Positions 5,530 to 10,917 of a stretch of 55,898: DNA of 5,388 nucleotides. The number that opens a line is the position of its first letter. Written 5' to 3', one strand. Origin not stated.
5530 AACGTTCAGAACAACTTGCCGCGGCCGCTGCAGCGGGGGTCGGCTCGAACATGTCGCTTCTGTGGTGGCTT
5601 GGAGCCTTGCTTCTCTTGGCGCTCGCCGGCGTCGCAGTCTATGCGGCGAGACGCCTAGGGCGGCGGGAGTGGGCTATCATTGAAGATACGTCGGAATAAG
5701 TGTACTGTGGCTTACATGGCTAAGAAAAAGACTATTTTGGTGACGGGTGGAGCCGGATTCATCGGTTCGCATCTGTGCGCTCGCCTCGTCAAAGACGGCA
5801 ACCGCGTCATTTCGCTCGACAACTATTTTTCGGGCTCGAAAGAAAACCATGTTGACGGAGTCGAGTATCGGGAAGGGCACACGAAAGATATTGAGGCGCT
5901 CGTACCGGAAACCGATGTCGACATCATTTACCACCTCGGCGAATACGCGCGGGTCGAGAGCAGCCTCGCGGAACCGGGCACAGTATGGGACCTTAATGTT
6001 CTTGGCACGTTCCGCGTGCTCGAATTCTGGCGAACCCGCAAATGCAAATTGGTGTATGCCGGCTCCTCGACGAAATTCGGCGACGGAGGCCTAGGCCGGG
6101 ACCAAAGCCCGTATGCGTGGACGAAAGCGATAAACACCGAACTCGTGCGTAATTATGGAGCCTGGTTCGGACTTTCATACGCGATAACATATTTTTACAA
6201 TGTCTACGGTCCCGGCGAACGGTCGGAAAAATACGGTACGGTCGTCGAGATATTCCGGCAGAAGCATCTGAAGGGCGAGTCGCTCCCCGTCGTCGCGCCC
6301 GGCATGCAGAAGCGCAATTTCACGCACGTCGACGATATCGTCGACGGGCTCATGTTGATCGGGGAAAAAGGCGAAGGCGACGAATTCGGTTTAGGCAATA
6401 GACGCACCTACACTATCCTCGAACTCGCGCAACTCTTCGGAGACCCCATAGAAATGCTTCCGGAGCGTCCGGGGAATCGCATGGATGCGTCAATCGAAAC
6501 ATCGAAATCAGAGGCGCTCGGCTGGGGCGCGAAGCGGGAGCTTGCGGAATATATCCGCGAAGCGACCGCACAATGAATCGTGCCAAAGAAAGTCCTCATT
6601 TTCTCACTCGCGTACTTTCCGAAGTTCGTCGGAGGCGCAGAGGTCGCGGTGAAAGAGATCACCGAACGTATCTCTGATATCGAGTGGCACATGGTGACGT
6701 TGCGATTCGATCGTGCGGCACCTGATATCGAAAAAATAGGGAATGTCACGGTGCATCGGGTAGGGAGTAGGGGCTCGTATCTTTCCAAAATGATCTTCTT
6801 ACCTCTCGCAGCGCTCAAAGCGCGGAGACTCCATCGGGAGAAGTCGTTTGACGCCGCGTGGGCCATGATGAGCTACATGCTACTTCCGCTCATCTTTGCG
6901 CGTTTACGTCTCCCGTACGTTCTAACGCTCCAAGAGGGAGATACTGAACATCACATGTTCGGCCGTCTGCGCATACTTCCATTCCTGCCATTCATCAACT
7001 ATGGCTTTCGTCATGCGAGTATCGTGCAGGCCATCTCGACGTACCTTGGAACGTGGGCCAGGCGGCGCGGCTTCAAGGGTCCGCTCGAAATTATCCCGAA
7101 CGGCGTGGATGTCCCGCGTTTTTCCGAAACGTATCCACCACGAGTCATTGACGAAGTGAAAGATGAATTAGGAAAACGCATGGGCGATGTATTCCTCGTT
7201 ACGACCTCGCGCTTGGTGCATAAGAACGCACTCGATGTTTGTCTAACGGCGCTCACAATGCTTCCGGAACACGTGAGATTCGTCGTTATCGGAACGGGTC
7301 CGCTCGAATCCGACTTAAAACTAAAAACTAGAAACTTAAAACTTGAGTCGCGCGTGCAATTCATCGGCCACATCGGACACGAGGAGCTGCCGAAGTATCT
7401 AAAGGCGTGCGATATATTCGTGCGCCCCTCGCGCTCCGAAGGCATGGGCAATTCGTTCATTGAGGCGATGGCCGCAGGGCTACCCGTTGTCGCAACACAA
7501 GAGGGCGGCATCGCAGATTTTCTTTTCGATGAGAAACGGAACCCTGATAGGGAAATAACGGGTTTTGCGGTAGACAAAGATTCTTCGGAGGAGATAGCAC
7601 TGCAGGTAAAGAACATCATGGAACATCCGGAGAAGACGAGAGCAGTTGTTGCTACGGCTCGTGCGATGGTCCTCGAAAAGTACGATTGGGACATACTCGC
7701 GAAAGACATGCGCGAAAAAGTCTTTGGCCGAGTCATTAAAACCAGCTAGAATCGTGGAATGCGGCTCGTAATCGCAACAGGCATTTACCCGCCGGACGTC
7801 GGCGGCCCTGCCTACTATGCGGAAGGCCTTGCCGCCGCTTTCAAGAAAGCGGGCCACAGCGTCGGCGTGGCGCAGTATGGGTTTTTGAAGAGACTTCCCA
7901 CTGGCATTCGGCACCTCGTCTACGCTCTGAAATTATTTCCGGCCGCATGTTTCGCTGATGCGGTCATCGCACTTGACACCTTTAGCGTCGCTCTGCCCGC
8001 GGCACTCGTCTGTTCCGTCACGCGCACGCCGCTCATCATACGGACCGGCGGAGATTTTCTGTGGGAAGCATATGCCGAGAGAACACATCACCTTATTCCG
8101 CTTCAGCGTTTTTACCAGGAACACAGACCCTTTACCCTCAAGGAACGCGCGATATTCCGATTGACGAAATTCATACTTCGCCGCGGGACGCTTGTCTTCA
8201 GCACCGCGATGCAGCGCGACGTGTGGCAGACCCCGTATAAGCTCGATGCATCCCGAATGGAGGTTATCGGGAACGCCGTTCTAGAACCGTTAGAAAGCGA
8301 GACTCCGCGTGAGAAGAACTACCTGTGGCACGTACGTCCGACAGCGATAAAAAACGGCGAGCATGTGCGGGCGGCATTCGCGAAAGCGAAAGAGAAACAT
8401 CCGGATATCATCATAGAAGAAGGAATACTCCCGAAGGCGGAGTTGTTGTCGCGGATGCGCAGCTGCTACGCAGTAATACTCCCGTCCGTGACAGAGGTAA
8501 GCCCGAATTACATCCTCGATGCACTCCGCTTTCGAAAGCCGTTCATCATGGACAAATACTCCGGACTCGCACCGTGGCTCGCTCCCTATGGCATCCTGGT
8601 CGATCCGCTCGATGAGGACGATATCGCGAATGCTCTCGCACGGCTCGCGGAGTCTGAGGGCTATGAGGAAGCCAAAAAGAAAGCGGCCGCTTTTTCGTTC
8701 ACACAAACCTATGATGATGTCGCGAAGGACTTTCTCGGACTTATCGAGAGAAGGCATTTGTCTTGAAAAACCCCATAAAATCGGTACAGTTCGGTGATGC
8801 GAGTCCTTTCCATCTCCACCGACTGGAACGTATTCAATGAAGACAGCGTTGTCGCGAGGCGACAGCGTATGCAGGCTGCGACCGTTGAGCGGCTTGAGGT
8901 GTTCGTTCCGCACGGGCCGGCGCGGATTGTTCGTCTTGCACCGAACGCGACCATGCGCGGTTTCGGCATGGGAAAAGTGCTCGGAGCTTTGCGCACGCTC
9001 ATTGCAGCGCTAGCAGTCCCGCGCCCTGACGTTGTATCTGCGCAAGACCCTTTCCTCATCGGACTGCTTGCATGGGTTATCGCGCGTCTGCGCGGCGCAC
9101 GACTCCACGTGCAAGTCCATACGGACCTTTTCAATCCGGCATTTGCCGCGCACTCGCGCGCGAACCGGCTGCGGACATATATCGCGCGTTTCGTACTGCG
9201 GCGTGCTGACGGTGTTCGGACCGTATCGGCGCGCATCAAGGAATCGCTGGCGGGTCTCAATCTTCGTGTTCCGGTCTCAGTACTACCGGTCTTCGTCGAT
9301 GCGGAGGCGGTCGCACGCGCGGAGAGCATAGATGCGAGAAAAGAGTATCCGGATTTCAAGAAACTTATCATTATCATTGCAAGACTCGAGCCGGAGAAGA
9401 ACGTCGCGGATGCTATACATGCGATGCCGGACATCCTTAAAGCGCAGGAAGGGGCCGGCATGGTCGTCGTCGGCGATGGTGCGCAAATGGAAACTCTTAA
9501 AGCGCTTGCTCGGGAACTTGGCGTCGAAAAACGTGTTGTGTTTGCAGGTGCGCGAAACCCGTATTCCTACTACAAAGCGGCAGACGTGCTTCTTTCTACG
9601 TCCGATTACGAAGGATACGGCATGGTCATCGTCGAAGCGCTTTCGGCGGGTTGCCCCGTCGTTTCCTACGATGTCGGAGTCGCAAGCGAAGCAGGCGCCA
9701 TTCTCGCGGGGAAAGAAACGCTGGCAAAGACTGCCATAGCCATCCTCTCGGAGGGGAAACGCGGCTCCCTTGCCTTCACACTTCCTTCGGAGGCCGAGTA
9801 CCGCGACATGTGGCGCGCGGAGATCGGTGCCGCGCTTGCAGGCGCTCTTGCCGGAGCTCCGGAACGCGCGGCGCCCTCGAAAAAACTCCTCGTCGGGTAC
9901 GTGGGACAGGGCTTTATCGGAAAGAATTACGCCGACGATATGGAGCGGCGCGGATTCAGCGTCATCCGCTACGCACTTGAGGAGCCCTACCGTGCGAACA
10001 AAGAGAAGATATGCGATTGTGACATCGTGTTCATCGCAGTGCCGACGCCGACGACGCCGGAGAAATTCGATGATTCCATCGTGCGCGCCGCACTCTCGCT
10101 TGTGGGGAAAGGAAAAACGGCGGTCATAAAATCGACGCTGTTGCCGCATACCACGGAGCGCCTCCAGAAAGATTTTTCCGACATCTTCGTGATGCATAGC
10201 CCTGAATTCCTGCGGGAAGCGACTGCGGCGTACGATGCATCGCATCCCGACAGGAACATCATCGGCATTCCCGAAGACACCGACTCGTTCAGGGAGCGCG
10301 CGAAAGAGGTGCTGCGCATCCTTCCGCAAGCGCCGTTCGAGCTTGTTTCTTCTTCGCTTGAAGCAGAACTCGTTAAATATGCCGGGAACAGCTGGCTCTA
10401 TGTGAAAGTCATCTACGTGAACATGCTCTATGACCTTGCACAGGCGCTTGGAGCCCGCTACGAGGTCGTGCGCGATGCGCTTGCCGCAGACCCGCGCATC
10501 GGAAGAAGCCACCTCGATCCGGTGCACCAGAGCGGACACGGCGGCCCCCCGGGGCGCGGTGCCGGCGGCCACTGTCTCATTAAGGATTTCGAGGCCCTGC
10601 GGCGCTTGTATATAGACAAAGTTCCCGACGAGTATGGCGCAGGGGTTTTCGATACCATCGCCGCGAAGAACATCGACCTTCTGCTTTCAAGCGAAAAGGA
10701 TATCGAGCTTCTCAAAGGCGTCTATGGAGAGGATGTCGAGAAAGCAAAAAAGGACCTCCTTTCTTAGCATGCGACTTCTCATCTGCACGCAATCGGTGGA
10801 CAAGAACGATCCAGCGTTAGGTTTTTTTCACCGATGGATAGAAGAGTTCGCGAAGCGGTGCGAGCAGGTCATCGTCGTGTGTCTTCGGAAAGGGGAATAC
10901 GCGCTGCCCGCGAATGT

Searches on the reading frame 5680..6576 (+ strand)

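Call 28: search_protein_families(library=pfam, proteins=[window:5680-6576:+], max_evalue=0.0001)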
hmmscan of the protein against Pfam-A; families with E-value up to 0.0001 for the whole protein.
window:5680-6576:+ (298 aa): 6 families
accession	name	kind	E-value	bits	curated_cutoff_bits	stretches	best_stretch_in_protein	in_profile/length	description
PF01370.27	Epimerase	-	5.1e-44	150.9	20.9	1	19-233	1-234/240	NAD dependent epimerase/dehydratase family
PF16363.11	GDP_Man_Dehyd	-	5.9e-36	125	27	1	20-251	1-260/332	GDP-mannose 4,6 dehydratase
PF02719.21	Polysacc_synt_2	-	2e-08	34.2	20.2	1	19-253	1-243/293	Polysaccharide biosynthesis protein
PF01073.25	3Beta_HSD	-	1.2e-07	31.5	22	1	20-130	1-117/280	3-beta hydroxysteroid dehydrogenase/isomerase family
PF04321.23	RmlD_sub_bind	-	4.3e-07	29.7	27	1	18-145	2-113/287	RmlD substrate binding domain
PF07993.18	NAD_binding_4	-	2e-06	27.6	20.1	0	78-133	87-139/258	Male sterility protein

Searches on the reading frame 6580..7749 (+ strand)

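Call 28: search_protein_families(library=pfam, proteins=[window:6580-7749:+], max_evalue=0.0001)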
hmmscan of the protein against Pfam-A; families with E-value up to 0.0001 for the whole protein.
window:6580-7749:+ (389 aa): 6 families
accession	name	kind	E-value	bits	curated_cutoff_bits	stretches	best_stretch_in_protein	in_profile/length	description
PF00534.26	Glycos_transf_1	-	1e-33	116.7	26.4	1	191-361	3-170/172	Glycosyl transferases group 1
PF13692.12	Glyco_trans_1_4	-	4.8e-29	101.9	27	1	206-348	4-141/142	Glycosyl transferases group 1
PF20706.3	GT4-conflict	-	1.3e-13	51.1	26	1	267-375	272-383/385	Family 4 Glycosyltransferase in conflict systems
PF13524.12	Glyco_trans_1_2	-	3.1e-12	47.1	25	1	224-376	8-141/144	Glycosyl transferase-like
PF13439.12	Glyco_transf_4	-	6.2e-11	43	28.5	1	17-178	1-168/170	Glycosyltransferase Family 4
PF13579.12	Glyco_trans_4_4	-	3.5e-09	37.6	29.7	1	18-175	1-158/158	Glycosyl transferase 4-like domain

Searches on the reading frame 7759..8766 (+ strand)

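Call 28: search_protein_families(library=pfam, proteins=[window:7759-8766:+], max_evalue=0.0001)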
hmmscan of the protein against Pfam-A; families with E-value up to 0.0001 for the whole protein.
window:7759-8766:+ (335 aa): 2 families
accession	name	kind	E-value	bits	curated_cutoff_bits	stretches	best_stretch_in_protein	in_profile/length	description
PF13692.12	Glyco_trans_1_4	-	7.6e-06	26.7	27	1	215-298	59-141/142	Glycosyl transferases group 1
PF00534.26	Glycos_transf_1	-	9.4e-06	25.7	26.4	1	225-308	82-167/172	Glycosyl transferases group 1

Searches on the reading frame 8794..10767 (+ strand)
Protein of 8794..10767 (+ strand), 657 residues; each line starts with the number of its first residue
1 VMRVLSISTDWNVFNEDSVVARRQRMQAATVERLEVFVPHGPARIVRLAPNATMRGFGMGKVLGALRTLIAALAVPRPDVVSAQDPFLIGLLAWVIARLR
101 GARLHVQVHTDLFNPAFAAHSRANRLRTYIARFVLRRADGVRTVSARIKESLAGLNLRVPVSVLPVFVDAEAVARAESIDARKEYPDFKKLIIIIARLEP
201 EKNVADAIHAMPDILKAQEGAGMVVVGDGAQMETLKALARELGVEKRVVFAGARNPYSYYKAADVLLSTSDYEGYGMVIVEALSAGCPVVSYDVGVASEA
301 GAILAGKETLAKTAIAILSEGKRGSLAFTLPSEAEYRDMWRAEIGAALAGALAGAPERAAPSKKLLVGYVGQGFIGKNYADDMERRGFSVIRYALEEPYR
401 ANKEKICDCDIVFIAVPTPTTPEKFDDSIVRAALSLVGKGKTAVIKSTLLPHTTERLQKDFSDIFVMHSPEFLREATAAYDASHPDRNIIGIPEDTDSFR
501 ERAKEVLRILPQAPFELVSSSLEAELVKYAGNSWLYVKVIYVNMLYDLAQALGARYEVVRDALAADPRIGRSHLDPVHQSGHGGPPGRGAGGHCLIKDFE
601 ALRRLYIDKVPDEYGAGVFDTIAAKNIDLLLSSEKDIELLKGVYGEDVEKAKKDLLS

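Call 28: search_protein_families(library=pfam, proteins=[window:8794-10767:+], max_evalue=0.0001)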
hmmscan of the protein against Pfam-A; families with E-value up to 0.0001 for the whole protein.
window:8794-10767:+ (657 aa): 7 families
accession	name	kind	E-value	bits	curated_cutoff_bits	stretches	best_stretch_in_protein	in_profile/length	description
PF00534.26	Glycos_transf_1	-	9.8e-29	100.5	26.4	1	182-299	8-129/172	Glycosyl transferases group 1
PF13692.12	Glyco_trans_1_4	-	7.3e-25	88.3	27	1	190-318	2-140/142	Glycosyl transferases group 1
PF03721.20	UDPG_MGDP_dh_N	-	1.5e-15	57.7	27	1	403-497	71-180/187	UDP-glucose/GDP-mannose dehydrogenase family, NAD binding domain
PF00984.24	UDPG_MGDP_dh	-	2e-14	53.9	25.4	1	523-605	2-74/94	UDP-glucose/GDP-mannose dehydrogenase family, central domain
PF13579.12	Glyco_trans_4_4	-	1e-11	45.9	29.7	1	38-165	35-156/158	Glycosyl transferase 4-like domain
PF13439.12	Glyco_transf_4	-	1.1e-11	45.5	28.5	1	54-171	49-169/170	Glycosyltransferase Family 4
PF20706.3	GT4-conflict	-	7.3e-08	32.2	26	1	90-298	93-318/385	Family 4 Glycosyltransferase in conflict systems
